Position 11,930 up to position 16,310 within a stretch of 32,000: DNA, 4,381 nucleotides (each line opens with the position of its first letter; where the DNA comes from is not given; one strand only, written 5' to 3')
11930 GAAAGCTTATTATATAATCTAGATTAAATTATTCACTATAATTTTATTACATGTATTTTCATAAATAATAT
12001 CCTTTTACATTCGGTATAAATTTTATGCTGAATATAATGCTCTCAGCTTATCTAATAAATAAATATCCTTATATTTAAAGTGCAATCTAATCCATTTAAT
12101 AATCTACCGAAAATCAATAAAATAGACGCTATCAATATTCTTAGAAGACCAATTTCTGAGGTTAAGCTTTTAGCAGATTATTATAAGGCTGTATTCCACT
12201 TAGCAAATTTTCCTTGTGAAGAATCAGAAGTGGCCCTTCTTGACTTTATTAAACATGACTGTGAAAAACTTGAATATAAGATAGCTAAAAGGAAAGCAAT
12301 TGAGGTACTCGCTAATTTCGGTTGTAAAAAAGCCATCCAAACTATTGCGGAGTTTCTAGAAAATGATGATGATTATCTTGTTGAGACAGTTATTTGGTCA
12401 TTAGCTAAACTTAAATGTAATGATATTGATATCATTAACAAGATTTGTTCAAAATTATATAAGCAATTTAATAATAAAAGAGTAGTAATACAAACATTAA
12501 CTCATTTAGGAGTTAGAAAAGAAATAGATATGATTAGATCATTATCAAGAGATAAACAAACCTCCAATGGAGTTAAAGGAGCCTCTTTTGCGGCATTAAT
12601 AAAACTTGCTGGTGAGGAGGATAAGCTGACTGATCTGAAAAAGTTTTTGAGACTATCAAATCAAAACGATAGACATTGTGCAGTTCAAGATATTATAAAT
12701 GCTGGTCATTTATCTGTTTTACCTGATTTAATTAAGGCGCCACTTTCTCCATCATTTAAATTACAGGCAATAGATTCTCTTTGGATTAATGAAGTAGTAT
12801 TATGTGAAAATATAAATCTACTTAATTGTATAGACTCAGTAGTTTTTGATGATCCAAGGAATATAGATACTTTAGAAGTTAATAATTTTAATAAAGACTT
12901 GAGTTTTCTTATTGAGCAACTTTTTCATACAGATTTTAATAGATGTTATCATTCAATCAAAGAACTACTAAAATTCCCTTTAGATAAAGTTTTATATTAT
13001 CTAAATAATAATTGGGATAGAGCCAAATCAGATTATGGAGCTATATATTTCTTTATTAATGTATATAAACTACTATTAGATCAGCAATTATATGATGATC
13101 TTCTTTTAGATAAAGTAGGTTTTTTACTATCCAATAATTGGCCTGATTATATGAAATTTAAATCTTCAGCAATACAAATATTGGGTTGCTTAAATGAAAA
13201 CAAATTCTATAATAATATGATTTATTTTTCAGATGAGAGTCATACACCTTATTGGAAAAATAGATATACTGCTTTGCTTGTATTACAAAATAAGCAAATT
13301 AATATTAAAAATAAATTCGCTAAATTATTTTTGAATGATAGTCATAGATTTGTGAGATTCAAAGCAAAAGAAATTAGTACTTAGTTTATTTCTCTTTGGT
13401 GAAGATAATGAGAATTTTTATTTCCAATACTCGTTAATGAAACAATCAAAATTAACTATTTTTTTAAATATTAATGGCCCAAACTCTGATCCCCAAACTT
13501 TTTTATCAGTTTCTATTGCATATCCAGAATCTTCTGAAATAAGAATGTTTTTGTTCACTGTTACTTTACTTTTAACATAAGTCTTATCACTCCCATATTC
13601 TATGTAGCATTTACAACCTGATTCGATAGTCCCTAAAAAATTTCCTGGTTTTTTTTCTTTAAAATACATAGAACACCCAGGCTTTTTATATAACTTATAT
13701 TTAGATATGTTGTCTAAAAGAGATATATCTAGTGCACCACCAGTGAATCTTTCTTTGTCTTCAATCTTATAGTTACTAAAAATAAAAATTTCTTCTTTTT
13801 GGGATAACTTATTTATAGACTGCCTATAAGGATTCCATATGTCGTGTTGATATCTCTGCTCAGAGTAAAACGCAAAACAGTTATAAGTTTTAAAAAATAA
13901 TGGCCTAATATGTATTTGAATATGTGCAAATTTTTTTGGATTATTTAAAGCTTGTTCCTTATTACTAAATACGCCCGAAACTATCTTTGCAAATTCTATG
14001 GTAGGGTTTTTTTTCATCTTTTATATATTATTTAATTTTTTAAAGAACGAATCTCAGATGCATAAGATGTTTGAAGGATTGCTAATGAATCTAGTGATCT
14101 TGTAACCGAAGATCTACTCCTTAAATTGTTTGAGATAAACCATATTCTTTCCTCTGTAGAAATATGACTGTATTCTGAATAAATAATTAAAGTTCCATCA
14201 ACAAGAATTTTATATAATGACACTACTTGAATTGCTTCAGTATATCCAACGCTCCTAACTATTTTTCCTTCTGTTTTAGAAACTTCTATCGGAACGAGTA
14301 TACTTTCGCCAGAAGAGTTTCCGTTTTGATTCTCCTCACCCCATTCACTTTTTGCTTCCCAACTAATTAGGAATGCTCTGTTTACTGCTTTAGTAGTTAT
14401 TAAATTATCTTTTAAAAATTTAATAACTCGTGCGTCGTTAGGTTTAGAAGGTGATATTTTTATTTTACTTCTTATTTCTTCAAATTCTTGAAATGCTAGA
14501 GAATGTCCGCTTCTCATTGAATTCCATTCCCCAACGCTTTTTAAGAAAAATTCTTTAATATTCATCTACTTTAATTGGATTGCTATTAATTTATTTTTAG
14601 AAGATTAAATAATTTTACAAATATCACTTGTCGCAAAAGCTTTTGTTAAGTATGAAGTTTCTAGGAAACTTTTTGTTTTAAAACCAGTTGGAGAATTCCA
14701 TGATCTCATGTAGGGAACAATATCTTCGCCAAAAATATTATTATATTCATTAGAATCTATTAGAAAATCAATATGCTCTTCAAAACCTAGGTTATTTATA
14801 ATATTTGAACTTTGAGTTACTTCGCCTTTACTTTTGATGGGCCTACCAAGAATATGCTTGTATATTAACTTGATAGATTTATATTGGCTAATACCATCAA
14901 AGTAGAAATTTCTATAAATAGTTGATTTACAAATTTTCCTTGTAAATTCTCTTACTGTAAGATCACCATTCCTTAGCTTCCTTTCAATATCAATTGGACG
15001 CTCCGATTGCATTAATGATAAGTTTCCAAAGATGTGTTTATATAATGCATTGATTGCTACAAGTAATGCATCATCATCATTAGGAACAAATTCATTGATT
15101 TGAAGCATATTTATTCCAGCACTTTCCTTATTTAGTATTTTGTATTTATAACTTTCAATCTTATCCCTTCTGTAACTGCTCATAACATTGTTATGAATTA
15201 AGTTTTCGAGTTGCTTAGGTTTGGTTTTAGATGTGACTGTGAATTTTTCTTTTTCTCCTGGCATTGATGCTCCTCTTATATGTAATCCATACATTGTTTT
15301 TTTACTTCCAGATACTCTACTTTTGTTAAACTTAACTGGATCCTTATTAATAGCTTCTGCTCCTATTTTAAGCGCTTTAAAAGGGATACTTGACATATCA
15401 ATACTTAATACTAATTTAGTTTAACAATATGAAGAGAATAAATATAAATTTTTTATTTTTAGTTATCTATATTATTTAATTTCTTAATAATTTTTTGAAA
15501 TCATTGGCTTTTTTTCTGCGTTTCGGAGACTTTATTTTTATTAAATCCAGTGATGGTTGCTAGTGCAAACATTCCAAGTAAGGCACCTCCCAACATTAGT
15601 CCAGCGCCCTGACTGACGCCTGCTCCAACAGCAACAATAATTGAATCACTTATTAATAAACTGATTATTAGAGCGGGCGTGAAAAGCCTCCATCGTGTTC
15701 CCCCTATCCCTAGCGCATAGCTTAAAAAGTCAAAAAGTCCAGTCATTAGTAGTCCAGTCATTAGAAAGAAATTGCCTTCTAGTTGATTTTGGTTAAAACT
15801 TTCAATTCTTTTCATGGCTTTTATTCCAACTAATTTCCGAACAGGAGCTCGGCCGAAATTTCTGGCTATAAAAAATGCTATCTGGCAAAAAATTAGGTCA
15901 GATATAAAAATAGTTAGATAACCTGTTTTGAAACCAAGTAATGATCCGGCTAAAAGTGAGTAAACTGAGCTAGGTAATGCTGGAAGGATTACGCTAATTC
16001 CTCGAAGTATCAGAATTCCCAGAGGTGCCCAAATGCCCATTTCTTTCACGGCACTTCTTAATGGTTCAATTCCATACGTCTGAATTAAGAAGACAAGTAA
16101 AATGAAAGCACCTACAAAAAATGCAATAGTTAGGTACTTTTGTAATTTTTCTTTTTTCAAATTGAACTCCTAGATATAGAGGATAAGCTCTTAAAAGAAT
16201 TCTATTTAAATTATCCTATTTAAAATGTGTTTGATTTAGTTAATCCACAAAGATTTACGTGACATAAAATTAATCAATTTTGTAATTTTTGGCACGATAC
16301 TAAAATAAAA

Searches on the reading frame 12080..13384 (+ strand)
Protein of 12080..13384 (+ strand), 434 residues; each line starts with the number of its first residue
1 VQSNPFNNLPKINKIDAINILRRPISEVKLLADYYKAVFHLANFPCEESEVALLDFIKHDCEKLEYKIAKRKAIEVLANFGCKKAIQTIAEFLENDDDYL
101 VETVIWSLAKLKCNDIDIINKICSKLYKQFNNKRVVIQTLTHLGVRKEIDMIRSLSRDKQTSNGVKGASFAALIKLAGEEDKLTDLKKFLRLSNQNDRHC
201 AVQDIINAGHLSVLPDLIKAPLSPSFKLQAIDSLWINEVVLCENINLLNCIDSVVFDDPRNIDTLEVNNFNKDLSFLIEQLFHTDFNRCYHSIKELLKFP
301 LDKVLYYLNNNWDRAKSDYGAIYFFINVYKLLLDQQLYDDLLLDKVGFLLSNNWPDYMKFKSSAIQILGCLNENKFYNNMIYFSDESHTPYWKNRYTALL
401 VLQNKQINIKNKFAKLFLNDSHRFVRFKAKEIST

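Call 71: search_protein_families(library=pfam, proteins=[window:12080-13384:+], max_evalue=0.001)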
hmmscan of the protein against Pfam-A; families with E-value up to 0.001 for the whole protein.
window:12080-13384:+ (434 aa): 2 families
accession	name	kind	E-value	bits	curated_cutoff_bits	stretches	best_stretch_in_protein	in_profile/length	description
PF13646.12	HEAT_2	-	8.6e-11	42.4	27.7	1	68-112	15-59/88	HEAT repeats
PF03130.22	HEAT_PBS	-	0.00017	22.2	20.9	0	70-95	2-27/27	PBS lyase HEAT-like repeat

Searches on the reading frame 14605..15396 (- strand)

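Call 71: search_protein_families(library=pfam, proteins=[window:14605-15396:-], max_evalue=0.001)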
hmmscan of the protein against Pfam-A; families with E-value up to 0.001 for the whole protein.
window:14605-15396:- (263 aa): 1 family
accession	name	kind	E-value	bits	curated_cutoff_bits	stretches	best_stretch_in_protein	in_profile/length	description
PF00427.26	PBS_linker_poly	-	2.9e-40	137.7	28.7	1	109-231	4-126/126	Phycobilisome Linker polypeptide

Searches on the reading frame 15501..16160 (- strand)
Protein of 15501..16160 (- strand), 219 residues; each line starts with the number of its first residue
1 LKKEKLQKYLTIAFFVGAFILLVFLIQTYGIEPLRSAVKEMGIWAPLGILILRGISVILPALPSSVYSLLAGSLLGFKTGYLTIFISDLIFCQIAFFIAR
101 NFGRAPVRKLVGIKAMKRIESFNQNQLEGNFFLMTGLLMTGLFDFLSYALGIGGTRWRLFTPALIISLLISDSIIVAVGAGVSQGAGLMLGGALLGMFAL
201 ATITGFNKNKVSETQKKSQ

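Call 71: search_protein_families(library=pfam, proteins=[window:15501-16160:-], max_evalue=0.001)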
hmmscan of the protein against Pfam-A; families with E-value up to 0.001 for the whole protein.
window:15501-16160:- (219 aa): 1 family
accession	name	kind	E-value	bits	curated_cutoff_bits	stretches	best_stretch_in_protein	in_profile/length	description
PF09335.16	VTT_dom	-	6.8e-11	43.1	33.9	1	62-179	1-121/123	VTT domain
